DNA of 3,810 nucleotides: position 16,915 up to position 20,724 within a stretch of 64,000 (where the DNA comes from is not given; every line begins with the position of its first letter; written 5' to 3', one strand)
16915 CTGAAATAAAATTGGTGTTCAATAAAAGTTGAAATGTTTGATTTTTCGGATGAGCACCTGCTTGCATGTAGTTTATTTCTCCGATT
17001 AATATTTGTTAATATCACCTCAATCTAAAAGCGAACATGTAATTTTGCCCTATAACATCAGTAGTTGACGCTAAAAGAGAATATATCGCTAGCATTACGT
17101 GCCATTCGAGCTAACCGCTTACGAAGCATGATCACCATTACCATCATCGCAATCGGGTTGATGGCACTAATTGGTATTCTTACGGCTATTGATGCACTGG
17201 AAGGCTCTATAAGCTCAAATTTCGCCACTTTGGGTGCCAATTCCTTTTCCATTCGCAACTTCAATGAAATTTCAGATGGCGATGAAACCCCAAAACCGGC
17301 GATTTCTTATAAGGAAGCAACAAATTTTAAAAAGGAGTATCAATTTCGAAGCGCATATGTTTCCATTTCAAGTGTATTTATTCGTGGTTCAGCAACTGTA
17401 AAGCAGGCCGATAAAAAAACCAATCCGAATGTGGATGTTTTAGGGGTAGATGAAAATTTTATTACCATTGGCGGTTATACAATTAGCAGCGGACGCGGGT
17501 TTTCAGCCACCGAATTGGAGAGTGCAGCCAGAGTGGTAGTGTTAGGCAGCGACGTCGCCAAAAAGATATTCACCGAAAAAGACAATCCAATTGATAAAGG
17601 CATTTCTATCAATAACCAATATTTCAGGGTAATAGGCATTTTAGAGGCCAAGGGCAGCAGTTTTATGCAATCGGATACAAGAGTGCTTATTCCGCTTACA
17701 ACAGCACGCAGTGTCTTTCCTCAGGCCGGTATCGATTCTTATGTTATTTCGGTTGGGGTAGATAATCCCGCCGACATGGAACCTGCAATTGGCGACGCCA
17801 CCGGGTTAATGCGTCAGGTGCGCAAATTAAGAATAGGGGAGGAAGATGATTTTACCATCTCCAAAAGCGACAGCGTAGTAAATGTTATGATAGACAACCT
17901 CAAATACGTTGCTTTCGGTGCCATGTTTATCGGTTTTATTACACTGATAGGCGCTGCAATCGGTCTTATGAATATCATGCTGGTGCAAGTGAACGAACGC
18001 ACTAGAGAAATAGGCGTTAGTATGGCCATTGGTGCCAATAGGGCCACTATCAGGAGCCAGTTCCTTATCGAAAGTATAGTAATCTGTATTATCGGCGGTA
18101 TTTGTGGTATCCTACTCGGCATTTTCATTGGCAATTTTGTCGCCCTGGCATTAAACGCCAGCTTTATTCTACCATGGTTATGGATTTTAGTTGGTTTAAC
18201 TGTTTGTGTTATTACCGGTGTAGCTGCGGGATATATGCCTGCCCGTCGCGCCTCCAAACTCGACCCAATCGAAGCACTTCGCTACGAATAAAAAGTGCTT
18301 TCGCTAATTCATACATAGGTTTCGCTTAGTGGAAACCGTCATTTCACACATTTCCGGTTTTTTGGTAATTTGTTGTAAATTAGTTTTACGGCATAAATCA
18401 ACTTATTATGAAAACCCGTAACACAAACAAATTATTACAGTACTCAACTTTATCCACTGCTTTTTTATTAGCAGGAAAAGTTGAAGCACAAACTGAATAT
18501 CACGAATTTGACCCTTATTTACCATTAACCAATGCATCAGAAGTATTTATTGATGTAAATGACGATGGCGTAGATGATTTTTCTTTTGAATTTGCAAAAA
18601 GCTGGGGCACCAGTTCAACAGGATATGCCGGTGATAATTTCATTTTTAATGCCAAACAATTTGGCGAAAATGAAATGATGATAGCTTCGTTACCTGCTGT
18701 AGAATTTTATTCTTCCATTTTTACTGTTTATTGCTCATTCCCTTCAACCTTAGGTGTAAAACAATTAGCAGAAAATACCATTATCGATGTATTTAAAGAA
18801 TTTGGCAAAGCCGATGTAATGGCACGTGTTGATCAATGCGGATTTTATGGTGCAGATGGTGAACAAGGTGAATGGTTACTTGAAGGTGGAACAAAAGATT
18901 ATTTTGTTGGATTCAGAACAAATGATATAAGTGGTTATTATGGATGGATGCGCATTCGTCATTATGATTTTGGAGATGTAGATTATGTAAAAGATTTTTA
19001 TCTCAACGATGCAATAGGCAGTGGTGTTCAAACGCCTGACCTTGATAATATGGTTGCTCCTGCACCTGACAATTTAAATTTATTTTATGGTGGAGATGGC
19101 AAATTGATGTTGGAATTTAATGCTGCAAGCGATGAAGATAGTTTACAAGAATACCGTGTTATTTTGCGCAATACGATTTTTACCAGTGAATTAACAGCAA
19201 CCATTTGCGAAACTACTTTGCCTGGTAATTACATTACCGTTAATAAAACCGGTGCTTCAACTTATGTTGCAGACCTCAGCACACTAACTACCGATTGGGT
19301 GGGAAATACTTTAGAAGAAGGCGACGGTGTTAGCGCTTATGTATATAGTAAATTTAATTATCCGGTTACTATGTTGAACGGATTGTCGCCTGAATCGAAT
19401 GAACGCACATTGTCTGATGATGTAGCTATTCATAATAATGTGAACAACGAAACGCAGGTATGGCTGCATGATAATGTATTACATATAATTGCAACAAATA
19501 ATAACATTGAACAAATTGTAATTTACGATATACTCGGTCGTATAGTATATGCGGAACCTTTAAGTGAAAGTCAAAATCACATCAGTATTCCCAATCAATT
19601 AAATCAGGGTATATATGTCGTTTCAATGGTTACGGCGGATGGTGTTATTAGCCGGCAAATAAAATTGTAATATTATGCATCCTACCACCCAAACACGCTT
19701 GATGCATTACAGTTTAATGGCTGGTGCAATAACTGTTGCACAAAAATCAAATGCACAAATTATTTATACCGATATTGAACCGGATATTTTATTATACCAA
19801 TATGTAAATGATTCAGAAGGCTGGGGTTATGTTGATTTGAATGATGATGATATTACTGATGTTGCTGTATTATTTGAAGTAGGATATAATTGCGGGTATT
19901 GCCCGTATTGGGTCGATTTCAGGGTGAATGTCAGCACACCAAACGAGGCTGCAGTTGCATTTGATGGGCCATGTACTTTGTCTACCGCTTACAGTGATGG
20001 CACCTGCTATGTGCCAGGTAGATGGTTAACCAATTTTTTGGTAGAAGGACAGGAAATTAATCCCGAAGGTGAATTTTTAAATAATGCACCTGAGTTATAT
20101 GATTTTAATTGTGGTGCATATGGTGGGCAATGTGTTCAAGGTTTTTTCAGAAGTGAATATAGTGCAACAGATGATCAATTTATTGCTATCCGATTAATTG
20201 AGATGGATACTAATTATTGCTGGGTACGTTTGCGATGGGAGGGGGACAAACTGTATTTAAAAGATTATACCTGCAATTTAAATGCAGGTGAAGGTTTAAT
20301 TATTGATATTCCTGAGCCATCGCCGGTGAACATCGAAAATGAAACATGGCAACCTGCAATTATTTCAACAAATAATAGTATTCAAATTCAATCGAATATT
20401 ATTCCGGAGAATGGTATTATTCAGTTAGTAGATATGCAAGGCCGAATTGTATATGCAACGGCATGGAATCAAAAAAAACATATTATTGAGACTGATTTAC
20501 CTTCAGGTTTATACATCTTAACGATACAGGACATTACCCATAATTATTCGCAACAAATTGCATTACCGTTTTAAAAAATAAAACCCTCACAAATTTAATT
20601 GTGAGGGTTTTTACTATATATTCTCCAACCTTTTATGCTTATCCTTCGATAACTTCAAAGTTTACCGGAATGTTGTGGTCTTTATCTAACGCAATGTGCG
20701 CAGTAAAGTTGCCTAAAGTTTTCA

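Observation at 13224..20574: Cluster of four paralogous, uncharacterised T9SS cargo proteins interrupted by an orphan FtsX/MacB-type permease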

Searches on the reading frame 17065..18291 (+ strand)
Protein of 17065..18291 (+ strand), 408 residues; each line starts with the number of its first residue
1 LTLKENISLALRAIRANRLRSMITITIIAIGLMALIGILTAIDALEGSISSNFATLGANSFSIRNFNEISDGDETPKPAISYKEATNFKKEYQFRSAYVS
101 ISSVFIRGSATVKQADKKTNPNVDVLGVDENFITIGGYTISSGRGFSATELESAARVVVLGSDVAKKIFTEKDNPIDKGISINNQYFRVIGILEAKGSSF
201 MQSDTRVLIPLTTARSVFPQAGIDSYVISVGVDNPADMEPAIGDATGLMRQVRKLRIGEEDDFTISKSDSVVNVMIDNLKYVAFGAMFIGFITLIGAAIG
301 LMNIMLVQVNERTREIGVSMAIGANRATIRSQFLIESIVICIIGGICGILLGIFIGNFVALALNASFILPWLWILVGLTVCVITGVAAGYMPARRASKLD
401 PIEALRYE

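Call 3: search_protein_families(library=pfam, proteins=[window:17065-18291:+], max_evalue=1)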
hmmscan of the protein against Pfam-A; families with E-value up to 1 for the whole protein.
window:17065-18291:+ (408 aa): 2 families
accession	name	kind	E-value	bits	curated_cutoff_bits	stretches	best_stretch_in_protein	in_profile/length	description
PF12704.14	MacB_PCD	-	5.5e-35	122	27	1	21-243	1-202/207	MacB-like periplasmic core domain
PF02687.27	FtsX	-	5.3e-22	78.6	25.5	1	287-401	1-120/120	FtsX-like permease C-terminal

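Call 4: search_protein_families(library=ncbifam, proteins=[window:17065-18291:+], max_evalue=1)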
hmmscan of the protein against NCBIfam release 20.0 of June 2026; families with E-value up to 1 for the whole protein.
window:17065-18291:+ (408 aa): 11 families
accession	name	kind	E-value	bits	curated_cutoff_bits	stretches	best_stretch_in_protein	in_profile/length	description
NF007826.0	PRK10535.1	equivalog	8.7e-61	206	966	1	3-406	254-646/648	macrolide ABC transporter ATP-binding protein/permease MacB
TIGR03434.1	ADOP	subfamily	1e-39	136.3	622.3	2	265-408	660-803/803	ADOP family duplicated permease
TIGR02212.1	lolCE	equivalog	3.9e-11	42.5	362.45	1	12-408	12-411/411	lipoprotein-releasing ABC transporter permease subunit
NF038346.1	FtsX_actino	exception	7.5e-07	28.8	250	1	267-367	164-265/308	permease-like cell division protein FtsX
NF038347.1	FtsX_Gpos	exception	1.4e-05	24.6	225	1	268-367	153-252/296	permease-like cell division protein FtsX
NF008357.0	PRK11146.1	exception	2.1e-05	23.6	439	2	285-356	270-342/414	lipoprotein-releasing ABC transporter permease subunit LolE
TIGR00439.2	FtsX_Gneg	equivalog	3.2e-05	23.3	255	2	280-360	170-244/292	permease-like cell division protein FtsX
TIGR02213.1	lolE_release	exception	0.00068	18.6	540.35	2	286-363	268-342/411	lipoprotein-releasing ABC transporter permease subunit LolE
NF008076.0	PRK10814.1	exception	0.066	12.2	473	1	295-408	276-399/399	lipoprotein-releasing ABC transporter permease subunit LolC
NF041854.1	ABC_perm_YbbP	equivalog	0.067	11.1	999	1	295-391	696-794/806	putative ABC transporter permease subunit YbbP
NF038008.1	ABC_perm_DarB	equivalog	0.27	9.1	700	1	104-204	88-180/777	darobactin export ABC transporter permease subunit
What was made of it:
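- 17065..18291 (+): MacB-type ABC permease subunit (periplasmic core domain plus FtsX transmembrane domain, no ATPase). A backbone gene, not part of the family. Identical to NCBI MBK9557515.1. Pfam and NCBIfam (calls 3, 4).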

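Call 14: find_related_loci(query=window:17065-18291:+, collection=genome_contigs, flank=10000)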
Query window:17065-18291:+ (408 aa) in genome_contigs; peptide patterns used: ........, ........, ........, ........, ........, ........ (x = any residue, [..] = any of these).
155 stretches matched a pattern; 9 encode a relative of the query (tblastn E <= 1e-3); 9 distinct loci.
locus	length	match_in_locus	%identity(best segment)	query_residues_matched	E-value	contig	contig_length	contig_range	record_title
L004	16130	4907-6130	77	1-408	0e+0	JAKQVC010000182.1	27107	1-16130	MAG: Bacteroidota bacterium isolate USST_maxbin.122 k141_655864, whole genome shotgun sequence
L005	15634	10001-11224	84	1-408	0e+0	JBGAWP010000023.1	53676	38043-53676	MAG: Chitinophagales bacterium isolate MAG_MBR_AS.25 MBRAS-25_NODE_23_length_53676_cov_5.056046, whole genome shotgun se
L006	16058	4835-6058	84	1-408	0e+0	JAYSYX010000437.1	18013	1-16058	MAG: Bacteroidota bacterium isolate GFS_13507 GFS_13507_436, whole genome shotgun sequence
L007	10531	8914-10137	78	1-408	0e+0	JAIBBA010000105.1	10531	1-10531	MAG: Chitinophagales bacterium isolate SSF59 NODE_4395_length_10531_cov_9.203672, whole genome shotgun sequence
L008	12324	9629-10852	78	1-408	0e+0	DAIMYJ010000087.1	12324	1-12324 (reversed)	MAG TPA_asm: Chitinophagales bacterium isolate CTOTU1226 NODE_3738_length_12324_cov_13.914744, whole genome shotgun sequ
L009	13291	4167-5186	100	1-408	9e-118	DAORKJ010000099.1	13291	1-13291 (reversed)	MAG TPA_asm: Chitinophagales bacterium isolate AMR_MDS_5528 NODE_1275_length_13291_cov_13.238138, whole genome shotgun s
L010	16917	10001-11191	28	1-408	4e-33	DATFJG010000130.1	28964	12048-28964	MAG TPA_asm: Clostridia bacterium isolate SMAG_U9138 k141_511738, whole genome shotgun sequence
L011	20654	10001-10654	35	185-408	4e-23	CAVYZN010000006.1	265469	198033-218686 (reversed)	MAG: uncultured Gammaproteobacteria bacterium isolate MFD02199.bin.2.112 genome assembly, contig: contig_21678, whole ge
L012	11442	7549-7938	29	279-406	3e-11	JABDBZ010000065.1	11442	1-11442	MAG: Bacteroidetes bacterium isolate BWOrgHeat_Nextera84_MAG1 3300020790.a:Ga0206968_10308, whole genome shotgun sequenc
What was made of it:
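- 17065..18291 (+): 77-84% identity in related MAGs (call 14).
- Tried and rejected: It could not be established, because the representative library carries no names and the one genome scan was spent on the permease (call 14).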

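Call 63: search_solved_structures(query=window:17065-18291:+, max_evalue=1e-10)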
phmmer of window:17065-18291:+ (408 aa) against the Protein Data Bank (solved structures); distinct sequences matched with E-value up to 1e-10: 7.
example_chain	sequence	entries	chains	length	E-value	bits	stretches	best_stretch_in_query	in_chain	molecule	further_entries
5nik_J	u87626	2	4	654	4.3e-51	177.5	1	5-406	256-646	Macrolide export ATP-binding/permease protein MacB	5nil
5gko_A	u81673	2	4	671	3e-47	164.8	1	3-406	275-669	Macrolide export ATP-binding/permease protein MacB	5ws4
5lil_A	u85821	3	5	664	3.2e-45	158.2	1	4-407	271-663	Macrolide export ATP-binding/permease protein MacB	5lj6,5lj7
5xu1_M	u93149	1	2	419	2.4e-34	122.4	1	5-408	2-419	ABC transporter permeae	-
5c59_A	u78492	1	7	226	1.3e-12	50.8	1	51-266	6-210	Macrolide export ATP-binding/permease protein MacB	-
9o9x_C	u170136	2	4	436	2.4e-12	50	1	283-408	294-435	ABC transporter permease YtrF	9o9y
9qgy_M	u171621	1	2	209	1.9e-11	47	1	52-264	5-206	Macrolide export ATP-binding/permease protein MacB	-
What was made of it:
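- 17065..18291 (+): PDB MacB 5nik 4e-51; split permease 5xu1 2e-34 (call 63).
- On MacB-type (type VII) ABC transporter: Full-length match to MacB structures (call 63).
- Closest known: MacB. Same: The permease has the MacB periplasmic core domain and the FtsX four-helix domain along its full length (calls 3, 63).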

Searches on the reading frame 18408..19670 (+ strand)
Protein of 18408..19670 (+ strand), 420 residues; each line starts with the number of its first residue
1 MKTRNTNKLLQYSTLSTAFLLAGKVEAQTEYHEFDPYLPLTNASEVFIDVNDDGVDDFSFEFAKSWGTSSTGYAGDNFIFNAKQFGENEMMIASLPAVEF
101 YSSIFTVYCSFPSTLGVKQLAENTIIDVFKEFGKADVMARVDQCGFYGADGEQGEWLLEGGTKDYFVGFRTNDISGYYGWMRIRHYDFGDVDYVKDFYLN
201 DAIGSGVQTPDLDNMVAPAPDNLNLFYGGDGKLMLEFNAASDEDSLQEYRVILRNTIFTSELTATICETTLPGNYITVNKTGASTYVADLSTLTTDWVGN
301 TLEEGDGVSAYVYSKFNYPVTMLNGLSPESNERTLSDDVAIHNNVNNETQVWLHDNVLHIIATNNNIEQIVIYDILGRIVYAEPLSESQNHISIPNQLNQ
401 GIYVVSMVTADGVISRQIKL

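Call 3: search_protein_families(library=pfam, proteins=[window:18408-19670:+], max_evalue=1)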
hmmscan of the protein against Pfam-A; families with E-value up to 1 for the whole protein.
window:18408-19670:+ (420 aa): 3 families
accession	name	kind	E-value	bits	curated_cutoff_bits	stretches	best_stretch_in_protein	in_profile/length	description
PF18962.6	Por_Secre_tail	-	1.1e-05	26.1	27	1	356-414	8-69/75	Secretion system C-terminal sorting domain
PF05228.19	CHASE4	-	0.024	15.2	26.2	1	343-383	24-72/140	CHASE4 domain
PF19910.5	DUF6383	-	0.098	13.3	23.7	1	357-407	18-64/74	Domain of unknown function (DUF6383)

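Call 4: search_protein_families(library=ncbifam, proteins=[window:18408-19670:+], max_evalue=1)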
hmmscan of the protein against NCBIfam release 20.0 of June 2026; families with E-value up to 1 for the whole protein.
window:18408-19670:+ (420 aa): 3 families
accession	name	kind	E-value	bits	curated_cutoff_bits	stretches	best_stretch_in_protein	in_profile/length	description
TIGR04183.1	Por_Secre_tail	domain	5.9e-08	32.6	23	1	356-418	9-69/72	T9SS type A sorting domain-containing protein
NF033708.1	T9SS_Cterm_ChiA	domain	2.6e-05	24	40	1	367-418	1-53/55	T9SS sorting signal type C domain-containing protein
NF038113.1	T9SSA_dep_M36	equivalog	0.0051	15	885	1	358-411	804-859/869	T9SS-dependent M36 family metallopeptidase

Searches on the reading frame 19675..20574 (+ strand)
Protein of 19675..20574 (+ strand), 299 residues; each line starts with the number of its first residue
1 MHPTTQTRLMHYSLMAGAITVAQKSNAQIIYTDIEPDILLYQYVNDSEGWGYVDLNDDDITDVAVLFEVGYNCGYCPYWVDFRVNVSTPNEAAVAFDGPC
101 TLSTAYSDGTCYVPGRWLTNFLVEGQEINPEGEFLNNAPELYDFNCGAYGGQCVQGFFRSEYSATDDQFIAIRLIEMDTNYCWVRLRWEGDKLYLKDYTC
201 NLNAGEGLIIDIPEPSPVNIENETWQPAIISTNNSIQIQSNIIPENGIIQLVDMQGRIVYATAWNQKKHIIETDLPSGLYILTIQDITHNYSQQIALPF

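Call 3: search_protein_families(library=pfam, proteins=[window:19675-20574:+], max_evalue=1)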
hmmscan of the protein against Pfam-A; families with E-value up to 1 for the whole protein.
window:19675-20574:+ (299 aa): 1 family
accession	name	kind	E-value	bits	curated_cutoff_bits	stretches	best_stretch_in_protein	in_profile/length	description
PF18962.6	Por_Secre_tail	-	3.7e-05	24.4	27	1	233-295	7-73/75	Secretion system C-terminal sorting domain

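Call 4: search_protein_families(library=ncbifam, proteins=[window:19675-20574:+], max_evalue=1)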
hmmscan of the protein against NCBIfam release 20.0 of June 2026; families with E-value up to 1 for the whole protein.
window:19675-20574:+ (299 aa): 2 families
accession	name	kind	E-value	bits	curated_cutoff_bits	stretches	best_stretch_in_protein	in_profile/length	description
TIGR04183.1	Por_Secre_tail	domain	2.1e-08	34.1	23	1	234-295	8-69/72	T9SS type A sorting domain-containing protein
NF038113.1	T9SSA_dep_M36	equivalog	0.00026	19.3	885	1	232-295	800-866/869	T9SS-dependent M36 family metallopeptidase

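Call 18: find_homologous_proteins(query=window:19675-20574:+, max_evalue=0.001)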
Query window:19675-20574:+ (299 aa): 6 proteins with E <= 0.001 among 851 candidates.
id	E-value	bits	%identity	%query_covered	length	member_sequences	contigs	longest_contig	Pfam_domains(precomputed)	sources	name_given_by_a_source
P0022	4.9e-206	701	100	100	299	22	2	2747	PF18962.8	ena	-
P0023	5.2e-156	537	74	100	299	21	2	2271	-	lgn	-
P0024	7.9e-145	500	70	100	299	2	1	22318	-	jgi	jgi:hypothetical protein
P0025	5.5e-132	458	64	100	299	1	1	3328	-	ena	-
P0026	4.3e-111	389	56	99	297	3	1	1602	-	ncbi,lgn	-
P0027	1.4e-37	148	32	99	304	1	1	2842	-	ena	-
